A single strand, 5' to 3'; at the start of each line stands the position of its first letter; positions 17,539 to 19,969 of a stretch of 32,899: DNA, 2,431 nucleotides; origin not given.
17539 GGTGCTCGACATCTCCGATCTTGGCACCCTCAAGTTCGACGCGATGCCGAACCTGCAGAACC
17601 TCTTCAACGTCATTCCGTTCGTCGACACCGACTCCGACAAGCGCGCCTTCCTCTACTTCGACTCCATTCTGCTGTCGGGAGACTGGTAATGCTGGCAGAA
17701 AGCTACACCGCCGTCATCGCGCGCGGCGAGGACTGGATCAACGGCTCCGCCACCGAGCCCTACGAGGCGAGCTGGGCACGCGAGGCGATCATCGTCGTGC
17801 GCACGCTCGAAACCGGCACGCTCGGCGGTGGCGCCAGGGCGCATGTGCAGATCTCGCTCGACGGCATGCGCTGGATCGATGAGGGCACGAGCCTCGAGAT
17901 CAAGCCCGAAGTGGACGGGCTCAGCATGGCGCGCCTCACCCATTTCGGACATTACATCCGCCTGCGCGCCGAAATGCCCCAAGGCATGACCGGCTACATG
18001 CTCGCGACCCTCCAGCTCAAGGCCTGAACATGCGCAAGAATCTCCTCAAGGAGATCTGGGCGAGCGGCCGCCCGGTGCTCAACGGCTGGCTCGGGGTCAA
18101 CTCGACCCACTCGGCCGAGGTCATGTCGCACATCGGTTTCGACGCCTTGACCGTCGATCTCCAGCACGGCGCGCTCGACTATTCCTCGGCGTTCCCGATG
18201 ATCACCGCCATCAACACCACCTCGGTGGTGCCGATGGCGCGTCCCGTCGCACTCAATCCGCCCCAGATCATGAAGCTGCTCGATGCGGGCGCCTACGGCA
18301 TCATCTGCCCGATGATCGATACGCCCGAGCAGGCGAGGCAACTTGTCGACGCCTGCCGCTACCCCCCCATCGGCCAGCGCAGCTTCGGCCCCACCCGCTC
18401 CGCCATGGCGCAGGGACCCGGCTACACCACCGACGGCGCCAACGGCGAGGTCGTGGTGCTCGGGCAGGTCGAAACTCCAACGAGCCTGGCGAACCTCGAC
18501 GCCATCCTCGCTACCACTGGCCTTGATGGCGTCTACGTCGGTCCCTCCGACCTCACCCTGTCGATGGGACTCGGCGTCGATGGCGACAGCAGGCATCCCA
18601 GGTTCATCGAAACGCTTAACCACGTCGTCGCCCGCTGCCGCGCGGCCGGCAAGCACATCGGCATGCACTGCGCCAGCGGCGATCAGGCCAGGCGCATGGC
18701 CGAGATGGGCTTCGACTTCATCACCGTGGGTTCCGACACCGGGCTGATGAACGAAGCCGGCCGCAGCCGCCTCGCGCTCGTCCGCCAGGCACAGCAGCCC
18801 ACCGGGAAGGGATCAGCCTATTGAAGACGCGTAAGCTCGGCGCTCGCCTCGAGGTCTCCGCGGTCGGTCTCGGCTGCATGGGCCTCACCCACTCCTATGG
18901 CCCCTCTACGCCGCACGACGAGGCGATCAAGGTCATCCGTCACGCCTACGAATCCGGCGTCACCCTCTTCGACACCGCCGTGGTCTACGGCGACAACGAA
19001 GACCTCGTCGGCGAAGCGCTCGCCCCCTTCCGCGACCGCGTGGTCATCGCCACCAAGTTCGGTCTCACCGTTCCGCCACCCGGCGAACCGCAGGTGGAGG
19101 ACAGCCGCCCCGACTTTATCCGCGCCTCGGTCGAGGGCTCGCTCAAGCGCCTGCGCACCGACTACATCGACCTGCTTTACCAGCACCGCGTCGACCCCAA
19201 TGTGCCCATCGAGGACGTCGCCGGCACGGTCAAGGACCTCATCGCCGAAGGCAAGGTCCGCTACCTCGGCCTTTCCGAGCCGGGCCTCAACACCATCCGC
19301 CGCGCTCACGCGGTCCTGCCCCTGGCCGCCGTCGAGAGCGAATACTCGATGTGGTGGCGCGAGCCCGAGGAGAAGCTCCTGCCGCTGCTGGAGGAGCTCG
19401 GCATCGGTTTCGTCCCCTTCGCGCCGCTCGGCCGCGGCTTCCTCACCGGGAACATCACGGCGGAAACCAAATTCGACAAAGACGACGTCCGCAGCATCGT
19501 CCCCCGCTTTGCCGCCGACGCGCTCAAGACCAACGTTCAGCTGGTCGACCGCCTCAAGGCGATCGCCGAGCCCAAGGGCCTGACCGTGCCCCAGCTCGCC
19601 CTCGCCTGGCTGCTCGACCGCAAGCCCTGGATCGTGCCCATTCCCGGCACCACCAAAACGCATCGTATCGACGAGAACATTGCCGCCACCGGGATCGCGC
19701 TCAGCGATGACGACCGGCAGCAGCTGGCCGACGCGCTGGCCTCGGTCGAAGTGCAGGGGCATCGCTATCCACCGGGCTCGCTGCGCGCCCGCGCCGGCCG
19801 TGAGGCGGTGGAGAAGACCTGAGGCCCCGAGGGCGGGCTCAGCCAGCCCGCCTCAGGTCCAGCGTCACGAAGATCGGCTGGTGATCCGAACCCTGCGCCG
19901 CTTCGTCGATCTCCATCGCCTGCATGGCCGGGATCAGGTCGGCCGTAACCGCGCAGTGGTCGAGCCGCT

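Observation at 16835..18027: Second, diverged copy of the two-gene module (copy B), leading an aldolase/aldo-keto-reductase operon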

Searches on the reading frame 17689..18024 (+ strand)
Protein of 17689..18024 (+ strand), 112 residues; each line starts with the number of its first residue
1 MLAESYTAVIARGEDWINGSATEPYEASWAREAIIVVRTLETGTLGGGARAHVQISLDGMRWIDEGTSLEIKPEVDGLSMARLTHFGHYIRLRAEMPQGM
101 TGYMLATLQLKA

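Call 5: search_protein_families(library=pfam, proteins=[window:17689-18024:+], max_evalue=0.1)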
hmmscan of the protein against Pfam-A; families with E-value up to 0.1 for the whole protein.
window:17689-18024:+ (112 aa): 1 family
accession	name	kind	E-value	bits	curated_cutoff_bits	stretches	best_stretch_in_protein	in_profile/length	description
PF19912.4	DUF6385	-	0.0065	16.9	26.8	1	49-95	20-64/82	Domain of unknown function (DUF6385)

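Call 6: search_protein_families(library=ncbifam, proteins=[window:17689-18024:+], max_evalue=0.1)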
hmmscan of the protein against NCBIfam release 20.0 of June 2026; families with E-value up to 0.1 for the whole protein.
window:17689-18024:+ (112 aa): 0 families

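Call 12: search_solved_structures(query=window:17689-18024:+, max_evalue=10)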
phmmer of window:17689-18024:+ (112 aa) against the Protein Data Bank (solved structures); distinct sequences matched with E-value up to 10: 15.
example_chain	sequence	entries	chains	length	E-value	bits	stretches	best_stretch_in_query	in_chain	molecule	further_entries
4qkr_A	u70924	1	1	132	9.5e-05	25.7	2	37-94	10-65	DE NOVO PROTEIN 6XTYR/PV2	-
4d8h_A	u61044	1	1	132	0.00019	24.8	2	35-94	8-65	de novo protein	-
3q7w_A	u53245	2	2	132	0.00059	23.2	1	36-94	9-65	de novo designed beta-trefoil architecture with symmetric primary structure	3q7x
3p6j_A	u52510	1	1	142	0.0031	20.9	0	58-94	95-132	de novo designed beta-trefoil architecture with symmetric primary structure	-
3p6i_A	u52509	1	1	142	0.0038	20.6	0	58-94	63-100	de novo designed beta-trefoil architecture with symmetric primary structure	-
4qks_A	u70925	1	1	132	0.0055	20.1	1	37-94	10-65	DE NOVO PROTEIN 6XTRP/PV2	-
3o4b_A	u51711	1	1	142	0.064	16.6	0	48-94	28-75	de novo designed beta-trefoil architecture with symmetric primary structure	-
3o4a_A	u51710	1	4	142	0.065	16.6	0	47-94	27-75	de novo designed beta-trefoil architecture with symmetric primary structure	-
3o4d_A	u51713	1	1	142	0.076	16.4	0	48-94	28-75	de novo designed beta-trefoil architecture with symmetric primary structure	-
3q7y_A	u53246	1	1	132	0.11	15.8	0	46-93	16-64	De novo designed beta-trefoil architecture with symmetric primary structure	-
3o4c_A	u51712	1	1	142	0.12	15.8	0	48-94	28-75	de novo designed beta-trefoil architecture with symmetric primary structure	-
3snv_A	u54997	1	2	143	0.12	15.8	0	55-94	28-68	Symfoil-4T/Permutation #1 synthetic protein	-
3o49_A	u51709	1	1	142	0.12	15.7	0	47-94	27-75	de novo designed beta-trefoil architecture with symmetric primary structure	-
4f34_A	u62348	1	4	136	0.13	15.6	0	49-94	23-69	de novo protein Symfoil-4V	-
6n1a_A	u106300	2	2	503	0.55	13.6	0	43-77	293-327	Carbohydrate-binding protein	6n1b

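Call 29: find_homologous_proteins(query=window:17689-18024:+)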
Query window:17689-18024:+ (112 aa): 55 proteins with E <= 0.001 among 63 candidates.
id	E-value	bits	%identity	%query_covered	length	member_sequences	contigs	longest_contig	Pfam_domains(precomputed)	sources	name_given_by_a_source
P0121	1.5e-60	220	91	100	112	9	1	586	-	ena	-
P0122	1.4e-59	217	89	100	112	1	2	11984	-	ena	-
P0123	6.4e-59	215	87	100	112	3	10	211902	-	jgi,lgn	jgi:hypothetical protein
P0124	1.7e-57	210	84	100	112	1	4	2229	-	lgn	-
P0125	1.8e-57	210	85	100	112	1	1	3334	-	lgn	-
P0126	3.1e-57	209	85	100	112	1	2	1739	-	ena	-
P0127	8.5e-57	208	85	100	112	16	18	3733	-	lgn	-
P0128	2.1e-56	206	81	100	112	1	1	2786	-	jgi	jgi:hypothetical protein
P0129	6.5e-56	205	84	100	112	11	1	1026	-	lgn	-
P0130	2.3e-55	203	82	100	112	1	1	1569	-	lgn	-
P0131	3.0e-55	203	81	100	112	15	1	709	-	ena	-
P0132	4.5e-55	202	82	100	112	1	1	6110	-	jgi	jgi:hypothetical protein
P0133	4.6e-55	202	82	100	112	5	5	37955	-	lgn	-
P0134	7.5e-55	201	81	100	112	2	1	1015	-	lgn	-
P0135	9.3e-55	201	82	100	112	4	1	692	-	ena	-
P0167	1.5e-35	139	60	100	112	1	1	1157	PF19912.5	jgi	jgi:hypothetical protein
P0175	5.4e-18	83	47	99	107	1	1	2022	PF19912.5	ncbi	-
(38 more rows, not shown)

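Call 33: search_protein_families(library=pfam, alignment_id=A2, max_evalue=1)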
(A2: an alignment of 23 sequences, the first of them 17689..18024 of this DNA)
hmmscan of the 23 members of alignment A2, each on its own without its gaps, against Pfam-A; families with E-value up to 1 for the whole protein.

A. member 1, window:17689-18024:+ (112 aa): 1 family
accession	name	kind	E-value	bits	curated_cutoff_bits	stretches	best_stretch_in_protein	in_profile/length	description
PF19912.4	DUF6385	-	0.0065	16.9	26.8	1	49-95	20-64/82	Domain of unknown function (DUF6385)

B. families by the number of members that match (of 23 scanned): 1 family
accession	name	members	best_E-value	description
PF19912.4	DUF6385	22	2.6e-05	Domain of unknown function (DUF6385)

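Call 37: predict_structure(alignment_id=A2)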
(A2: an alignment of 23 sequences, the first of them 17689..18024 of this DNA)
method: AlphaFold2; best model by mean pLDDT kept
length: 112 residues; sequences in the alignment: 23
mean_pLDDT: 94.6   pTM: 0.86
mean pLDDT of the five models: 94.6, 94.5, 93.9, 93.5, 92.4
residues with pLDDT >= 90: 102; 70-90: 7; 50-70: 3; < 50: 0
segments of 3 or more residues with pLDDT < 50: none
pLDDT, mean of each block of 10 residues (from residue 1): 83 95 95 97 94 96 96 97 93 97 97 91
secondary structure, 60 per line:
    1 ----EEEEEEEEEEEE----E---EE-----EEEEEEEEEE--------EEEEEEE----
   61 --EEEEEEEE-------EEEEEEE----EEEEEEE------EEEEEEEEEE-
elements in order: E5-16 E32-41 E50-56 E63-70 E78-84 E89-95 E102-111

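Call 41: fold_search(model_id=the predicted structure, library=pdb)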
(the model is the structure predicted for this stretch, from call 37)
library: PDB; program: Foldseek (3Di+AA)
matches with E <= 10: 1789; with E <= 0.001: 36
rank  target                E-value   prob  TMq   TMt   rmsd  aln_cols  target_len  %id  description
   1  9f4b_F2               5.8e-05  1.00  0.43  0.15   7.9       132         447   12  Pre-assembled baseplate cup of Klebsiella phage KP1 variant vB_Kpn_Lilla1 (released 2025-05-14)
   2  9i0y_a                8.5e-05  1.00  0.39  0.39   8.3       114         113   11  Recombinant Ena2A fibers (released 2025-03-12)
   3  3afg_A                9.1e-05  1.00  0.51  0.14   5.6       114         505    7  Crystal structure of ProN-Tk-SP from Thermococcus kodakaraensis (released 2010-08-04)
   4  9i0y_0                1.0e-04  1.00  0.39  0.38   8.3       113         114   12  Recombinant Ena2A fibers (released 2025-03-12)
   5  7a02_A                1.2e-04  1.00  0.44  0.44   5.4       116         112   11  Bacillus endospore appendages form a novel family of disulfide-linked pili (released 2021-04-28)
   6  7qx5                  1.2e-04  1.00  0.42  0.12   6.7       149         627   15  mosquitocidal Cry11Aa-Y449F determined at pH 7 from naturally-occurring nanocrystals by Serial femtosecond crystallograp (released 2022-07-27)
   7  3afg_B                1.2e-04  1.00  0.51  0.14   5.6       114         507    7  Crystal structure of ProN-Tk-SP from Thermococcus kodakaraensis (released 2010-08-04)
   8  8pdz_A                1.6e-04  1.00  0.50  0.49   5.2       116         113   12  Recombinant Ena3A L-Type endospore appendages (released 2023-11-08)
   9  8ok3                  2.0e-04  1.00  0.47  0.45   5.9       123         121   10  Structure of the C-terminal domain of the Bdellovibrio bacteriovorus Bd2133 fibre (released 2023-10-25)
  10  8ond_A                2.3e-04  1.00  0.41  0.19   6.5       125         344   10  Structure of the C-terminal domains of the Bdellovibrio bacteriovorus Bd2133 fibre (released 2023-10-25)
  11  7qx7                  2.6e-04  1.00  0.47  0.12   6.5       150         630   15  mosquitocidal Cry11Aa-F17Y determined at pH 7 from naturally-occurring nanocrystals by Serial femtosecond crystallograph (released 2022-07-27)
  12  9f4b_F1               3.2e-04  1.00  0.46  0.15   8.9       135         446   16  Pre-assembled baseplate cup of Klebsiella phage KP1 variant vB_Kpn_Lilla1 (released 2025-05-14)
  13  7vrn_I                3.4e-04  1.00  0.47  0.18   5.8       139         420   15  Structure of infectious bursal disease virus Gt strain (released 2022-03-30)
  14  7qx4                  3.6e-04  0.97  0.38  0.11   8.2       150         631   13  mosquitocidal Cry11Aa determined at pH 7 from naturally-occurring nanocrystals by Serial femtosecond crystallography (released 2022-07-27)
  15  9ues_B                3.8e-04  1.00  0.45  0.16   6.1       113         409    7  Crystal structure of an inactive TKSP mutant in complex with the TKS propeptide (released 2026-02-18)
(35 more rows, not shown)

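Call 42: search_protein_representatives(alignment_id=A2)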
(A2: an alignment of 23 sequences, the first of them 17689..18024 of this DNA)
Query: 23 sequences, 112 profile positions. Proteins with E-value up to 0.001 (for the whole library): 292; up to 1e-10: 175; up to 1e-30: 17. The best 150 are listed.
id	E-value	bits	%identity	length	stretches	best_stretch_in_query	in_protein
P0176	2.7e-41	156.2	-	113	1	1-111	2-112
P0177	9.1e-40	151.3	-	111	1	1-112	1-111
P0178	3.6e-37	142.9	-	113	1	2-112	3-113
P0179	2.4e-36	140.3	-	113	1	2-112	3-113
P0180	3.8e-36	139.6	-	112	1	2-112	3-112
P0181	4.8e-35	136.1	-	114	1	2-112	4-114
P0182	1.1e-34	134.9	-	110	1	2-111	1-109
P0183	4.0e-34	133.1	-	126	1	1-111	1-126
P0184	4.6e-34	132.9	-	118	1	1-112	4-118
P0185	4.0e-33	129.9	-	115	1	2-112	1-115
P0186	4.3e-32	126.6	-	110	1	5-112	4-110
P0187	5.4e-32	126.3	-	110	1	2-111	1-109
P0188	2.0e-31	124.4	-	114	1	2-112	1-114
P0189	2.6e-31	124.1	-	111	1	2-112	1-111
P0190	2.8e-31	123.9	-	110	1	2-111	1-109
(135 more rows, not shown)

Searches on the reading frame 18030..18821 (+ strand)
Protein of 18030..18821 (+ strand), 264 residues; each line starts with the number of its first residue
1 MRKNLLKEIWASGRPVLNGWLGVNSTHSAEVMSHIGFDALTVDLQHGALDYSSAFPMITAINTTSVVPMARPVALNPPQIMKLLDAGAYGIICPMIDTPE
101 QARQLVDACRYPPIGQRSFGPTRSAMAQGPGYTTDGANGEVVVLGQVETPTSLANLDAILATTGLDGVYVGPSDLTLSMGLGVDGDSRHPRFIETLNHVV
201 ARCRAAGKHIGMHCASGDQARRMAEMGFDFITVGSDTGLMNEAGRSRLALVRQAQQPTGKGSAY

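Call 5: search_protein_families(library=pfam, proteins=[window:18030-18821:+], max_evalue=0.1)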
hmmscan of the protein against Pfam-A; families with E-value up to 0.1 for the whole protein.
window:18030-18821:+ (264 aa): 1 family
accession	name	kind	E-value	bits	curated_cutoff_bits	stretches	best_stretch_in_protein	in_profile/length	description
PF03328.21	HpcH_HpaI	-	3e-35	122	25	1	20-241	5-219/221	HpcH/HpaI aldolase/citrate lyase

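Call 6: search_protein_families(library=ncbifam, proteins=[window:18030-18821:+], max_evalue=0.1)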
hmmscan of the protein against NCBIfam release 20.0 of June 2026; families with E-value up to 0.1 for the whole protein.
window:18030-18821:+ (264 aa): 5 families
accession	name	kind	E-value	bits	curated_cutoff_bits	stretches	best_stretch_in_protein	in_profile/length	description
TIGR02311.1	HpaI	equivalog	2e-50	171.6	368.8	1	7-245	4-242/249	4-hydroxy-2-oxoheptanedioate aldolase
NF007521.0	PRK10128.1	equivalog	4.8e-45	154.1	441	1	5-258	8-261/267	2-keto-3-deoxy-L-rhamnonate aldolase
NF007849.0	PRK10558.1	equivalog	5.2e-45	153.8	393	1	10-245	14-248/256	2-dehydro-3-deoxyglucarate aldolase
TIGR03239.1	GarL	equivalog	4.9e-43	147.5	406.75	1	15-245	12-241/249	2-dehydro-3-deoxyglucarate aldolase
NF005057.0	PRK06464.1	equivalog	0.014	13.5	598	1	143-236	673-776/798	phosphoenolpyruvate synthase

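Call 52: search_solved_structures(query=window:18030-18821:+, max_evalue=1e-10)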
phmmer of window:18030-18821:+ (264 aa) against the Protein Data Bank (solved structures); distinct sequences matched with E-value up to 1e-10: 21.
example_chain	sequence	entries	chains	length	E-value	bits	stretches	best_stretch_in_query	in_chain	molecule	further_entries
7o5i_A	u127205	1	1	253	3.5e-60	206.7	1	4-251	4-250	HpcH/HpaI aldolase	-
8adq_A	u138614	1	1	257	3.6e-60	206.7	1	4-251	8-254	HpcH/HpaI aldolase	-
6r62_A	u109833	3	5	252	3.8e-60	206.6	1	4-251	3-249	HpcH/HpaI aldolase | hydroxyketoacid aldolase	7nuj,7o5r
7o5w_AAA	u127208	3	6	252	5.2e-60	206.1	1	4-251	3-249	HpcH/HpaI aldolase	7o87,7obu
7nnk_A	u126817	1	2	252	1e-59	205.2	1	4-251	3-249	HpcH/HpaI aldolase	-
7nr1_A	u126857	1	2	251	1.3e-59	204.9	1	4-251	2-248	HpcH/HpaI aldolase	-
7o9r_AAA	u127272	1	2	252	9.9e-59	202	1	4-251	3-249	HpcH/HpaI aldolase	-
7o5v_AAA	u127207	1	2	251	1.2e-58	201.7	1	4-251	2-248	HpcH/HpaI aldolase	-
2vws_A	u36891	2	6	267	4e-43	150.8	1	4-261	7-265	YFAU, 2-KETO-3-DEOXY SUGAR ALDOLASE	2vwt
2v5j_A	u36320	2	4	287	2.2e-42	148.4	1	4-248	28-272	2,4-DIHYDROXYHEPT-2-ENE-1,7-DIOIC ACID ALDOLASE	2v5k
4b5s_A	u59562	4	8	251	3.1e-42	147.9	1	4-246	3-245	4-HYDROXY-2-OXO-HEPTANE-1,7-DIOATE ALDOLASE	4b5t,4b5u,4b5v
4b5w_A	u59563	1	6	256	1.6e-41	145.6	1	4-247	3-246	4-HYDROXY-2-OXO-HEPTANE-1,7-DIOATE ALDOLASE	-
4b5x_A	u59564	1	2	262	2.3e-41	145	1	4-249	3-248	4-HYDROXY-2-OXO-HEPTANE-1,7-DIOATE ALDOLASE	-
7v8t_A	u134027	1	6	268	6.1e-40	140.4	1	4-247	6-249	2,4-dihydroxyhept-2-ene-1,7-dioic acid aldolase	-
1dxe_A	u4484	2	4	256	7.1e-38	133.6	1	8-244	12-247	2-DEHYDRO-3-DEOXY-GALACTARATE ALDOLASE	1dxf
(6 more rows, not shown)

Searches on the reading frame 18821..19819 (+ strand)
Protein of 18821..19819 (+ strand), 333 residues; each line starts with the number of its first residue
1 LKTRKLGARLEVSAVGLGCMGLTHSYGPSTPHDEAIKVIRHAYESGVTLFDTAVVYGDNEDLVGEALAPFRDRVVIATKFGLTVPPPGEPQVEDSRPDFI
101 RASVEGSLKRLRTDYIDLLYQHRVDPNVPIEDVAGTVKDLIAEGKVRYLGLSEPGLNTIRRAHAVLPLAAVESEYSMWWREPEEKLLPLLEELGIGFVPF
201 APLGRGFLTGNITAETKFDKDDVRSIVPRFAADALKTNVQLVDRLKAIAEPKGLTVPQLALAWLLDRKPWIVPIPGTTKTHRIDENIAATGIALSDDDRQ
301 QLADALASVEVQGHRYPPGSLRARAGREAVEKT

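Call 5: search_protein_families(library=pfam, proteins=[window:18821-19819:+], max_evalue=0.1)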
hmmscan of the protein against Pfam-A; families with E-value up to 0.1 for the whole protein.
window:18821-19819:+ (333 aa): 1 family
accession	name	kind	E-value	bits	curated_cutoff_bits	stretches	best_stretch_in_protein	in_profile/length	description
PF00248.27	Aldo_ket_red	-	3.2e-72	243.5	24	1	15-304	2-288/291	Aldo/keto reductase family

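Call 6: search_protein_families(library=ncbifam, proteins=[window:18821-19819:+], max_evalue=0.1)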
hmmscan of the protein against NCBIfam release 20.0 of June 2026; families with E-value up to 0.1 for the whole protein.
window:18821-19819:+ (333 aa): 8 families
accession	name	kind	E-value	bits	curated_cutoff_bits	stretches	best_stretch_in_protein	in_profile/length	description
NF049922.1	MethglyxlRedYdjG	equivalog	1.6e-38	132.6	550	1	1-305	1-320/326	NADH-dependent methylglyoxal reductase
NF007695.0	PRK10376.1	subfamily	1.6e-37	129.2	280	2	10-207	15-218/290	oxidoreductase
NF007388.0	PRK09912.1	subfamily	1.4e-32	113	448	1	19-308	29-334/346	L-glyceraldehyde 3-phosphate reductase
TIGR01293.1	Kv_beta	subfamily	5.6e-27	94.6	365.4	1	1-291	1-302/319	voltage-dependent potassium channel subunit beta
NF008377.0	PRK11172.1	equivalog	1.1e-16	60.8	327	2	33-166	16-143/267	2,5-didehydrogluconate reductase DkgB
NF007912.0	PRK10625.1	equivalog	9.6e-14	51.5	415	1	8-302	9-334/346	NADP(H)-dependent aldo-keto reductase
NF008598.0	PRK11565.1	equivalog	3.2e-09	36.3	425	1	32-152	27-138/275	2,5-didehydrogluconate reductase DkgA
NF011432.0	PRK14863.1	equivalog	0.074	12.6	244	0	10-117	8-105/292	bifunctional regulator KidO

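Call 54: search_solved_structures(query=window:18821-19819:+, max_evalue=1e-30)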
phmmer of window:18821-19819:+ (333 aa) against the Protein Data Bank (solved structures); distinct sequences matched with E-value up to 1e-30: 14.
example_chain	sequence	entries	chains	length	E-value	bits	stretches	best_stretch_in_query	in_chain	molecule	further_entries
3uyi_A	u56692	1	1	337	2.4e-80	273.3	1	5-314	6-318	Perakine reductase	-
3v0s_A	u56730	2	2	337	4.7e-80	272.4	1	5-314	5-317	Perakine reductase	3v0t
3v0u_A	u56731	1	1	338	4.7e-80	272.4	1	5-314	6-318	Perakine reductase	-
1pyf_A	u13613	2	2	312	2.4e-51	178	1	1-299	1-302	IolS protein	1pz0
8hnq_A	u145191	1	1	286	2.1e-47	165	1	5-211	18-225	NADPH-dependent aldo/keto reductase AKR13B2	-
1pz1_A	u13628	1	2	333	2.2e-44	155.2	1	9-305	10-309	General stress protein 69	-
3n2t_A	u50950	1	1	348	8e-40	140.1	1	12-307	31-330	Putative oxidoreductase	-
6ovq_A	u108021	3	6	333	8.2e-39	136.8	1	28-306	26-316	Putative Side chain reductase | MtmW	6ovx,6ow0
9nz6_A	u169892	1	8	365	4.4e-37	131.1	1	19-290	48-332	Oxidoreductase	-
4xk2_A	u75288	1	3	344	1.9e-36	129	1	27-310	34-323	Aldo/keto reductase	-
3n6q_A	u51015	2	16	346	1.1e-31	113.4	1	19-307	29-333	YghZ aldo-keto reductase | ALDO-KETO REDUCTASE AKR14A1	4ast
4aub_A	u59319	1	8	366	1.4e-31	113.1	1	19-307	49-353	ALDO-KETO REDUCTASE AKR14A1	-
8xr2_A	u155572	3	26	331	9.7e-31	110.3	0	10-298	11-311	Aldo/keto reductase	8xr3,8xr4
9wk1_D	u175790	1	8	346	9.9e-31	110.3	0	9-320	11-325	DON 3-epimerase chain D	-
